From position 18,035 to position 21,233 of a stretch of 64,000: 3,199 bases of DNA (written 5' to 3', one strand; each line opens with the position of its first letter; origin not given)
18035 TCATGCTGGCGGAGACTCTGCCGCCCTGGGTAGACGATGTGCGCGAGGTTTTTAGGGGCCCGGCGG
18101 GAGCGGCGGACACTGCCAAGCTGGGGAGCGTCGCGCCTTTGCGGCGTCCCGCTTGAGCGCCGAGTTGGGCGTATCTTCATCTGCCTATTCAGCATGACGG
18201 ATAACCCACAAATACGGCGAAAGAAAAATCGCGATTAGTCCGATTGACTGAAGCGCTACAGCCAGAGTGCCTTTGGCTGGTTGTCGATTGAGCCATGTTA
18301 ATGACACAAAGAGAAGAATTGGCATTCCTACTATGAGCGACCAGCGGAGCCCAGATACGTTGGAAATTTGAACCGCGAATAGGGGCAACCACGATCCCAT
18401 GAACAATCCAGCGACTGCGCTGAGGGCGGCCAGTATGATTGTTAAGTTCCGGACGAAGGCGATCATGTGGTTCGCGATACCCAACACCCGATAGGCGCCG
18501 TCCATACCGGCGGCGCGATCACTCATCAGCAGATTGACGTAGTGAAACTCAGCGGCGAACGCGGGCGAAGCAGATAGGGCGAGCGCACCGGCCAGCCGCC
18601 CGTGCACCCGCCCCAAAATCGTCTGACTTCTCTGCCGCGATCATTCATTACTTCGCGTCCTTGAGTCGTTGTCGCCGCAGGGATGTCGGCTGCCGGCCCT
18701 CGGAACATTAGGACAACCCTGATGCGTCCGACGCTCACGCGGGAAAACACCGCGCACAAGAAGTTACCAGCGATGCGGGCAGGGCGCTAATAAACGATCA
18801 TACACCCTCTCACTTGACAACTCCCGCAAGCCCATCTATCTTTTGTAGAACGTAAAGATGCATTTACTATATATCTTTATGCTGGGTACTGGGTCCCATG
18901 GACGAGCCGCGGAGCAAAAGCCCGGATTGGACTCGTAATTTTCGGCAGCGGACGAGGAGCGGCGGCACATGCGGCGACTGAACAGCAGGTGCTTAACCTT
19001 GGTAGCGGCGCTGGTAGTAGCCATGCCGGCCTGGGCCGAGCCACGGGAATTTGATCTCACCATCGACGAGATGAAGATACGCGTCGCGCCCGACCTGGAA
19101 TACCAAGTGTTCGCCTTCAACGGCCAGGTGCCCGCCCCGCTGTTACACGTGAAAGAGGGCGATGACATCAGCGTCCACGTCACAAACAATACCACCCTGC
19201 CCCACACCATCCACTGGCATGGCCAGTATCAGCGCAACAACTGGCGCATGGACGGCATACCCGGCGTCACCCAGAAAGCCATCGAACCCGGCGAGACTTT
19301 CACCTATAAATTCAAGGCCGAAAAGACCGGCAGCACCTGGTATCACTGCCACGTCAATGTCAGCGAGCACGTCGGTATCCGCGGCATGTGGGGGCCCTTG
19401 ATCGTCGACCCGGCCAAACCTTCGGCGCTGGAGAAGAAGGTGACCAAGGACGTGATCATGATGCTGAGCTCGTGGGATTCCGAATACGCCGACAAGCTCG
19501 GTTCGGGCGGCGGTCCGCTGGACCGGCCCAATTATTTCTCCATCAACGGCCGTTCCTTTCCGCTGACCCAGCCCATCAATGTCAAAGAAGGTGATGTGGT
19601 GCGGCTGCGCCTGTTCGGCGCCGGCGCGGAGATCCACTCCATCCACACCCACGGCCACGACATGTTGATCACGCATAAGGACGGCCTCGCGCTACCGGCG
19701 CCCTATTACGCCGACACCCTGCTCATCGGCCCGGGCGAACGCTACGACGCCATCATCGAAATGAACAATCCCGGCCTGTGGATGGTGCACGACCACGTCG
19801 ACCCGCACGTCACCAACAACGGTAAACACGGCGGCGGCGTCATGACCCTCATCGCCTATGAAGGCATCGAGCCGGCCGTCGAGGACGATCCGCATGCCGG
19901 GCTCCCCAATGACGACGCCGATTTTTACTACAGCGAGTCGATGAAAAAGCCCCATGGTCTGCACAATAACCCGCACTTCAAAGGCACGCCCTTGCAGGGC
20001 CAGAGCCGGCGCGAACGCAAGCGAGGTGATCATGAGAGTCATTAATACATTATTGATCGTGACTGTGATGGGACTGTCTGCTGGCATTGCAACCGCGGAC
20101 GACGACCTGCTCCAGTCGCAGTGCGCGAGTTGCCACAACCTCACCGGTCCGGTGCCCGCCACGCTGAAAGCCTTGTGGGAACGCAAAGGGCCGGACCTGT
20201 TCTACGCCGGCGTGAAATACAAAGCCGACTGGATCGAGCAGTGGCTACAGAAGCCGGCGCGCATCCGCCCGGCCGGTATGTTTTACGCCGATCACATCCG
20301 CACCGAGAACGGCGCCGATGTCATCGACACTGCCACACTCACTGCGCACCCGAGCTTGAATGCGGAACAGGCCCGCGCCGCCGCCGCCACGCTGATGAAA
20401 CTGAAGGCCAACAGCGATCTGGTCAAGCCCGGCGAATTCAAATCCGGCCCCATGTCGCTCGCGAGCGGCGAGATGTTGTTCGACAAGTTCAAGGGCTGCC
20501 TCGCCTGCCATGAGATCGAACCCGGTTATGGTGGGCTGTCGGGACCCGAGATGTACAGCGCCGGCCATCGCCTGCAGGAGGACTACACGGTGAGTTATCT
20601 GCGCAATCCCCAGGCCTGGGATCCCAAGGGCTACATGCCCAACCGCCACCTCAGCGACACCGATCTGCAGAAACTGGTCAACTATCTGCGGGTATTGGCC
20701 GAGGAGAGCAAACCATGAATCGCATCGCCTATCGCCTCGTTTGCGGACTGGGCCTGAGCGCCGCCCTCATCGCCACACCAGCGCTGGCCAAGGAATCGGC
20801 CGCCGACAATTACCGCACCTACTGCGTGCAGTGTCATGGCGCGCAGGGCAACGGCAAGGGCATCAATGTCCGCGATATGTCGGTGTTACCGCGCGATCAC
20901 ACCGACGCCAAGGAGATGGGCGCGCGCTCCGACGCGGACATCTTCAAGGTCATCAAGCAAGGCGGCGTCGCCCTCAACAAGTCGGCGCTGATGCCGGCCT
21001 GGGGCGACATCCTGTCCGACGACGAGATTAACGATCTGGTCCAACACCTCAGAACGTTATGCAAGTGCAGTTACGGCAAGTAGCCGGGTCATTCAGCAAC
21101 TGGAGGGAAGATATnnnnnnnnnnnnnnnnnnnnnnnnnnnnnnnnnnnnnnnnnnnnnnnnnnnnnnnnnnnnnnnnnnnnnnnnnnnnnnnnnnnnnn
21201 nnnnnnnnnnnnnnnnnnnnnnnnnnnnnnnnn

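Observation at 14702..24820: About 10 kb accessory insertion splitting purH and purD, carrying an ncgABC-nirK-like operon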

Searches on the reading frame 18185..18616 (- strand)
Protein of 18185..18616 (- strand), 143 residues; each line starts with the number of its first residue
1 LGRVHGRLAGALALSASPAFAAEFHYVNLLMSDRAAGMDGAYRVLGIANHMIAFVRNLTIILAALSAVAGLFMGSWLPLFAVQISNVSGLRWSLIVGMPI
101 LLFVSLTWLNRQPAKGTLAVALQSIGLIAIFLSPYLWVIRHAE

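Call 4: search_protein_families(library=pfam, proteins=[window:18185-18616:-], max_evalue=0.01)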
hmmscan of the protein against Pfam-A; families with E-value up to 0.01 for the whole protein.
window:18185-18616:- (143 aa): 0 families

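Call 5: search_protein_families(library=ncbifam, proteins=[window:18185-18616:-], max_evalue=0.01)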
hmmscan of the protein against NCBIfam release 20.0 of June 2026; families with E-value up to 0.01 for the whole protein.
window:18185-18616:- (143 aa): 0 families

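Call 49: search_protein_representatives(protein=window:18185-18616:-)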
Query: 143 residues. Proteins with E-value up to 0.001 (for the whole library): 21; up to 1e-10: 12; up to 1e-30: 0. The best 21 are listed.
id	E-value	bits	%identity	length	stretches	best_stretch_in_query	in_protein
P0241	1.1e-28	116.3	63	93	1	52-143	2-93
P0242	6.6e-23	97.6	42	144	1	23-142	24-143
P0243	1.3e-20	90.1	52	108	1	44-143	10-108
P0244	1.2e-17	80.5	46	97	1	56-142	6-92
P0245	1.6e-17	80.1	42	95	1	51-143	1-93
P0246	2.1e-17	79.7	51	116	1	44-143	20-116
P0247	6.1e-16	75.0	40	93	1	53-142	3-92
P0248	9.4e-15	71.2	43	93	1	53-142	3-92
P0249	1.5e-14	70.5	43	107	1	53-142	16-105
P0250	2.2e-14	70.0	43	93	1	55-141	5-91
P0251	2.3e-12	63.4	47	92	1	53-142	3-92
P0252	5.1e-11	59.1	43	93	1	54-142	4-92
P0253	2.0e-10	57.2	32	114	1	44-141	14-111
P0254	4.1e-10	56.1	47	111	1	53-122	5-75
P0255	2.1e-09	53.8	48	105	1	45-106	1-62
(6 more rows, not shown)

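Call 51: find_encoding_contigs(protein=P0242, flank=5000, max_places=3)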
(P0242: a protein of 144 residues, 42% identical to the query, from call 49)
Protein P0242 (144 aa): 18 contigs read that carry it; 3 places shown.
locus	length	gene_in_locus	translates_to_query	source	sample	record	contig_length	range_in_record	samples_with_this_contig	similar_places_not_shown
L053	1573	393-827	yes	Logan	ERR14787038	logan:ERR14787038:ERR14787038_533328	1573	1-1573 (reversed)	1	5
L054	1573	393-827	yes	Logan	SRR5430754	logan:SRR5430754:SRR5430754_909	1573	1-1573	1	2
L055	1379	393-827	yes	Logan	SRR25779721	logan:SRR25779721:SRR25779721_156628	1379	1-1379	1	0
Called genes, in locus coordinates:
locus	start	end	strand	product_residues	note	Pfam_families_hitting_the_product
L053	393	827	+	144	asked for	-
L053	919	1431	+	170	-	PF09832:DUF2059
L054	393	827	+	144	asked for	-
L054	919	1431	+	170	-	PF09832:DUF2059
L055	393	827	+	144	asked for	-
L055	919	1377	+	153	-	?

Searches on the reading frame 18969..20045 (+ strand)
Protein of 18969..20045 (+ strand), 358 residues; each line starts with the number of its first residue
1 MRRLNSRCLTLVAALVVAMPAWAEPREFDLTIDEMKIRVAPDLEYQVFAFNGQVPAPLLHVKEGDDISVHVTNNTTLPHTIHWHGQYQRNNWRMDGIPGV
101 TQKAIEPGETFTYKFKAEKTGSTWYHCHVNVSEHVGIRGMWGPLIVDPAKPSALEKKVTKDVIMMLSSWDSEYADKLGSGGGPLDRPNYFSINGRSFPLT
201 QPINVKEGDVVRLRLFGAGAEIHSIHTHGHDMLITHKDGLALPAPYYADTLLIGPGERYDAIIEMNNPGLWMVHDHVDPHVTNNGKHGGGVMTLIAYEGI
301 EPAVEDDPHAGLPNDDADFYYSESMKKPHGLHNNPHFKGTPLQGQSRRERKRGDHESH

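Call 4: search_protein_families(library=pfam, proteins=[window:18969-20045:+], max_evalue=0.01)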
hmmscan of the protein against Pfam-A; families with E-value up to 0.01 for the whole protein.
window:18969-20045:+ (358 aa): 3 families
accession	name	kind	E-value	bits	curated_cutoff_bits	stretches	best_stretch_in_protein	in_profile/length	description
PF07732.21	Cu-oxidase_3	-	1.5e-39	135.1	21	2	36-149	6-117/119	Multicopper oxidase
PF07731.20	Cu-oxidase_2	-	1e-24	87.3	20.4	2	188-283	19-125/137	Multicopper oxidase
PF00394.28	Cu-oxidase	-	1.4e-12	48.4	21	1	162-278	3-135/157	Multicopper oxidase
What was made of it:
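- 18969..20045 (+): ncgA-like two-domain multicopper oxidase, 358 aa. It has a signal peptide containing an RR pair. Copper motifs are HTIHWHG, WYHCH...H...M, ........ and HDH. Pfam Cu-oxidase_3, Cu-oxidase_2 and Cu-oxidase (call 4).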

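Call 5: search_protein_families(library=ncbifam, proteins=[window:18969-20045:+], max_evalue=0.01)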
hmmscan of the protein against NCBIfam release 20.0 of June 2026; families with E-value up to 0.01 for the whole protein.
window:18969-20045:+ (358 aa): 9 families
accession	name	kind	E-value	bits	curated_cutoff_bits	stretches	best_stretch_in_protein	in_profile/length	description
TIGR01480.1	copper_res_A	subfamily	1.1e-39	136.5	478.95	2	25-172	45-184/593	copper resistance system multicopper oxidase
TIGR03388.1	ascorbase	equivalog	1.1e-27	96.9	614.8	1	40-170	14-143/542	L-ascorbate oxidase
TIGR03389.1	laccase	equivalog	1.5e-27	96.6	558.9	1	46-264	23-250/539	laccase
TIGR02376.1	Cu_nitrite_red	equivalog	5.2e-26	91.7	296.3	1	26-282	28-300/326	copper-containing nitrite reductase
TIGR03390.1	ascorbOXfungal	equivalog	4.2e-21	75.1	445.35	1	47-264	29-262/538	L-ascorbate oxidase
NF008205.1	PRK10965.1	equivalog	4.6e-17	62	525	1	27-149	47-166/529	multicopper oxidase CueO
NF008135.0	PRK10883.1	equivalog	6.3e-06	24.9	581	1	30-267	50-287/471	cell division protein FtsP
NF041487.1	copper_ox_MnxG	equivalog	7.3e-05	19.9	3100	0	205-261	425-480/1894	manganese-oxidizing multicopper oxidase MnxG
TIGR04246.1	nitrous_NosZ_Gp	equivalog_domain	0.001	17.5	625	1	56-128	498-560/578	Sec-dependent nitrous-oxide reductase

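Call 7: search_solved_structures(query=window:18969-20045:+, max_evalue=0.00001, show_alignments=1)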
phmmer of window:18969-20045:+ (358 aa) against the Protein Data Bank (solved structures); distinct sequences matched with E-value up to 0.00001: 266 (the best 60 are shown).
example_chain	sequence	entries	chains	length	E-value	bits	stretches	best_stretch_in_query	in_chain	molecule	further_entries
2zwn_A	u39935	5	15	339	1.9e-143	481.4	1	25-352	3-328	two-domain type laccase | Multicopper oxidase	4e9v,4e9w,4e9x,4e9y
3g5w_A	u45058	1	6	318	3e-128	431.4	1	24-342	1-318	Multicopper oxidase type 1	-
4f7k_A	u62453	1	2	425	7.8e-38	133.8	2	46-265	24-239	Laccase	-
3v9e_A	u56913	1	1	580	1.1e-36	130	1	26-268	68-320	Laccase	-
3sqr_A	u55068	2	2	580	1.3e-36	129.8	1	26-268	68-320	laccase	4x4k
6vow_A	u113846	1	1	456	2.2e-35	125.8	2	20-267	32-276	multicopper oxidase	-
6vox_A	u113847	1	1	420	2e-34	122.6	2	28-261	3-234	Copper oxidase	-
3gdc_A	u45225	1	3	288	1.8e-33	119.5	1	19-277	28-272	Multicopper oxidase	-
9cck_C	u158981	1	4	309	7.6e-33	117.4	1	28-276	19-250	Copper-containing nitrite reductase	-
9cck_A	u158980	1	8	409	1.3e-32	116.6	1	28-276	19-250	Copper-containing nitrite reductase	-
7rab_A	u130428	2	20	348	1.7e-30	109.6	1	17-278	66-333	multicopper oxidase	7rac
5nq7_A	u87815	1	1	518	2e-30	109.5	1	7-307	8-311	Laccase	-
5mhw_A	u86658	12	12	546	3.7e-30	108.5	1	27-309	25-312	Laccase 2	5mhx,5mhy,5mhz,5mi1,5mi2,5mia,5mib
6rhh_A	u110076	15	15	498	1.6e-29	106.4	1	48-309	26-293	Laccase 2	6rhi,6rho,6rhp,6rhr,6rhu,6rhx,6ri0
5mej_A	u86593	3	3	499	1.6e-29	106.4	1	48-309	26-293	Laccase 2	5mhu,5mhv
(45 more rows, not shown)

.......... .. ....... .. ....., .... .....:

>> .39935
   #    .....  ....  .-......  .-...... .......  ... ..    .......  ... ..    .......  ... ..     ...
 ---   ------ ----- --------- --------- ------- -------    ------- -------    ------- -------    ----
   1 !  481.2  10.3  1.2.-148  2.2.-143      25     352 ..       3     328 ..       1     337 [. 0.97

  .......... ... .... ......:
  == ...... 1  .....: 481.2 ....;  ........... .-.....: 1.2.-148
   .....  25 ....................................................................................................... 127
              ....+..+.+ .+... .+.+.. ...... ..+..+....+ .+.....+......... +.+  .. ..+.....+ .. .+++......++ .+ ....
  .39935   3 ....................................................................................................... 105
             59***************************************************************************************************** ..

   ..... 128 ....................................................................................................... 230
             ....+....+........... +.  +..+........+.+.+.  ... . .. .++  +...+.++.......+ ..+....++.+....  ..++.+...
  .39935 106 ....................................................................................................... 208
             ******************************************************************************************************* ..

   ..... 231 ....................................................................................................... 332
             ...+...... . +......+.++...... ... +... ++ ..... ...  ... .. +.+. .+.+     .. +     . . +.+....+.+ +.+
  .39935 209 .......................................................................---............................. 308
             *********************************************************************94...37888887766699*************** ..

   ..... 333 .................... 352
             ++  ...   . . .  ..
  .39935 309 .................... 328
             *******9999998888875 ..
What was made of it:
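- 18969..20045 (+): PDB 2zwn at E 1.9e-143 and 3g5w at E 3e-128 (call 7).
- On ncgABC-nirK cluster (N. europaea type): 3g5w at E 3e-128, covering residues 24-342 (call 7).
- NcgA matches 2zwn and 3g5w at 1e-143 and 1e-128 (call 7).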

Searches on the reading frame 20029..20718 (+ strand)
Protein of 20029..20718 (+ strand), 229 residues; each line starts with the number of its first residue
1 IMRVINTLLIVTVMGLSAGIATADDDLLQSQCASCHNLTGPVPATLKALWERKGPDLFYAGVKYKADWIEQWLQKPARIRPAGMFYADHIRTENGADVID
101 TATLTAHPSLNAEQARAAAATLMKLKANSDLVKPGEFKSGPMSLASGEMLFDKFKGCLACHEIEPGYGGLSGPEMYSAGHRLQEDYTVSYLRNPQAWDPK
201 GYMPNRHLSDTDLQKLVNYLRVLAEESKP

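Call 4: search_protein_families(library=pfam, proteins=[window:20029-20718:+], max_evalue=0.01)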
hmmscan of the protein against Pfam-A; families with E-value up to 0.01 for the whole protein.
window:20029-20718:+ (229 aa): 4 families
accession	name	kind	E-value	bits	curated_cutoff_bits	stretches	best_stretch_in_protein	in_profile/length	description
PF13442.11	Cytochrome_CBB3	-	6.2e-11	42.9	27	1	144-220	3-68/68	Cytochrome C oxidase, cbb3-type, subunit III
PF00034.26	Cytochrom_C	-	4.7e-09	37.9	21.3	1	146-222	3-88/90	Cytochrome c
PF02433.20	FixO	-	1.2e-06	28.7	29.6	1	51-86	100-135/219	Cytochrome C oxidase, mono-heme subunit/FixO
PF09699.15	Paired_CXXCH_1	-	0.0084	16.2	20.6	0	30-46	7-24/41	Doubled CXXCH motif (Paired_CXXCH_1)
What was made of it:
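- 20032..20718 (+): ncgB-like dihaem cytochrome c, 228 aa, with a signal peptide and two CxxCH motifs. Pfam Cytochrome_CBB3 and Cytochrom_C (call 4).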

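Call 5: search_protein_families(library=ncbifam, proteins=[window:20029-20718:+], max_evalue=0.01)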
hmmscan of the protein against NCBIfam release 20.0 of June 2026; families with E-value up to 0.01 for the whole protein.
window:20029-20718:+ (229 aa): 10 families
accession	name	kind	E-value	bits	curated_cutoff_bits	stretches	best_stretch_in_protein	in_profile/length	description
TIGR04485.1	thiosulf_SoxX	equivalog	2.7e-09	37.6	61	1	157-220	5-75/78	sulfur oxidation c-type cytochrome SoxX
NF045774.1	cytochro_C551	exception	1.4e-07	31.5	118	1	144-220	39-106/110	cytochrome c551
NF011055.0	PRK14487.1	subfamily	8.5e-07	28.7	218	0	51-84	106-139/212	cbb3-type cytochrome c oxidase subunit II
NF045773.1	cytochro_C550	exception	1.4e-06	28.3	125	1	148-220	53-116/118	cytochrome c550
TIGR02603.1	CxxCH_TIGR02603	domain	6.6e-06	26.2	68.15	0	146-197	5-53/134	putative heme-binding domain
TIGR00781.1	ccoO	equivalog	1.4e-05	24.9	200.65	0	51-94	100-143/232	cytochrome-c oxidase, cbb3-type subunit II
NF040971.1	cytc_ExtS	equivalog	7.2e-05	22.2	100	0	146-220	80-147/262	selenite/tellurite reduction operon c-type cytochrome lipoprotein ExtS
NF011054.0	PRK14486.1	equivalog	8.8e-05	22.1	447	0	51-82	101-132/294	putative bifunctional cbb3-type cytochrome c oxidase subunit II/cytochrome c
NF050122.1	bc1_QcrC_actin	exception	0.0034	16.7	200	0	23-40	138-155/253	cytochrome bc1 complex diheme cytochrome c subunit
NF011053.0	PRK14485.1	subfamily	0.0075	14.5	1080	0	51-96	589-634/716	putative bifunctional cbb3-type cytochrome c oxidase subunit I/II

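Call 81: search_solved_structures(query=window:20032-20718:+, max_evalue=0.01)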
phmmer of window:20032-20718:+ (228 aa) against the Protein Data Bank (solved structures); distinct sequences matched with E-value up to 0.01: 1.
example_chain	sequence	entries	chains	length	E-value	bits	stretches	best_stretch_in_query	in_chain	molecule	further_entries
2l4d_A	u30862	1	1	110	0.0029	20.4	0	20-77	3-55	SCO1/SenC family protein/cytochrome c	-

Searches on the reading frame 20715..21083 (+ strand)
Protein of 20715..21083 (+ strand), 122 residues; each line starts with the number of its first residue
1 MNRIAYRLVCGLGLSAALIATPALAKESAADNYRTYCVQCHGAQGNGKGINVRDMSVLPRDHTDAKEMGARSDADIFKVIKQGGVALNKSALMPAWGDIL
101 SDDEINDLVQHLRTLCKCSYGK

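Call 4: search_protein_families(library=pfam, proteins=[window:20715-21083:+], max_evalue=0.01)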
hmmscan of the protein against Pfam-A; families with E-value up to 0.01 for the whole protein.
window:20715-21083:+ (122 aa): 2 families
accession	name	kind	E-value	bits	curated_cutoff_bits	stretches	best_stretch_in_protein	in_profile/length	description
PF13442.11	Cytochrome_CBB3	-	4e-12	46.7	27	1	28-112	5-68/68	Cytochrome C oxidase, cbb3-type, subunit III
PF00034.26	Cytochrom_C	-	2.2e-08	35.7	21.3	1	33-115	8-89/90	Cytochrome c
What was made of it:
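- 20715..21083 (+): ncgC-like monohaem cytochrome c, 122 aa, with a signal peptide and one CxxCH motif. Pfam Cytochrome_CBB3 (call 4).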

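Call 5: search_protein_families(library=ncbifam, proteins=[window:20715-21083:+], max_evalue=0.01)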
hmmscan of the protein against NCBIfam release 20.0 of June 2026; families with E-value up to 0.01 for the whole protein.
window:20715-21083:+ (122 aa): 5 families
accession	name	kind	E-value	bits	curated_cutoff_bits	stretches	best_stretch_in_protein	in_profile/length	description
TIGR00782.1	ccoP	equivalog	4.7e-09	36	179.95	1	24-116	105-193/285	cytochrome-c oxidase, cbb3-type subunit III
NF011054.0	PRK14486.1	equivalog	5.2e-07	29.4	447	1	30-114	219-289/294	putative bifunctional cbb3-type cytochrome c oxidase subunit II/cytochrome c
NF033864.1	cytochrome579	equivalog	3.7e-05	23.5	280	1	23-101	48-120/179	cytochrome 579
NF045930.1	Cytc6PetJCyano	equivalog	5.6e-05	23.1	135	1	7-109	7-99/110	cytochrome c6 PetJ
TIGR04494.1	c550_PedF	equivalog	0.00039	20.3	122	1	30-112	55-127/133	cytochrome c-550 PedF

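Call 82: search_solved_structures(query=window:20715-21083:+, max_evalue=0.01)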
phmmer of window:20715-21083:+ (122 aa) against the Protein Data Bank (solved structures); distinct sequences matched with E-value up to 0.01: 12.
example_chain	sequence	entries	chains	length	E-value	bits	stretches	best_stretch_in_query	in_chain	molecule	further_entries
6h5l_B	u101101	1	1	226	3.5e-11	46.6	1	22-114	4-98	Conserved hypothetical cytochrome protein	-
8snh_G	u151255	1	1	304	2e-05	28.1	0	89-114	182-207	Cbb3-type cytochrome c oxidase subunit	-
7o38_A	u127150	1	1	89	0.00022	24.7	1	31-117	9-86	Cytochrome c-552 Ks_3357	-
6lod_E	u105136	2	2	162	0.00028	24.4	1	20-60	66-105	Cytochrome c domain-containing protein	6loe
6f0k_E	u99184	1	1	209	0.0012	22.4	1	20-97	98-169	Quinol:cytochrome c oxidoreductase monoheme cytochrome subunit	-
6btm_E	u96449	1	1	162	0.0012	22.3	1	29-54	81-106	Alternative Complex III subunit E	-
8smr_G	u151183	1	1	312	0.002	21.7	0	29-109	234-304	Cbb3-type cytochrome c oxidase subunit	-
9vr0_A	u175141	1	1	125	0.0032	20.9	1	31-114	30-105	Cytochrome c552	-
8yts_A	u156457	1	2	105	0.0037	20.8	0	8-50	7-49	Cytochrome C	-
9g83_v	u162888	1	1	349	0.0044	20.5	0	21-47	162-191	Cbb3-type cytochrome c oxidase subunit CcoP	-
7o9u_A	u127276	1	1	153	0.0047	20.4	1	30-114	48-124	Cytochrome c552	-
2zzs_A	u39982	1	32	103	0.0092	19.5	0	8-112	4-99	Cytochrome c554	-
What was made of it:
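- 20715..21083 (+): The best PDB match is a dihaem redox-partner cytochrome, 6h5l_B, at E 3.5e-11 (call 82).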
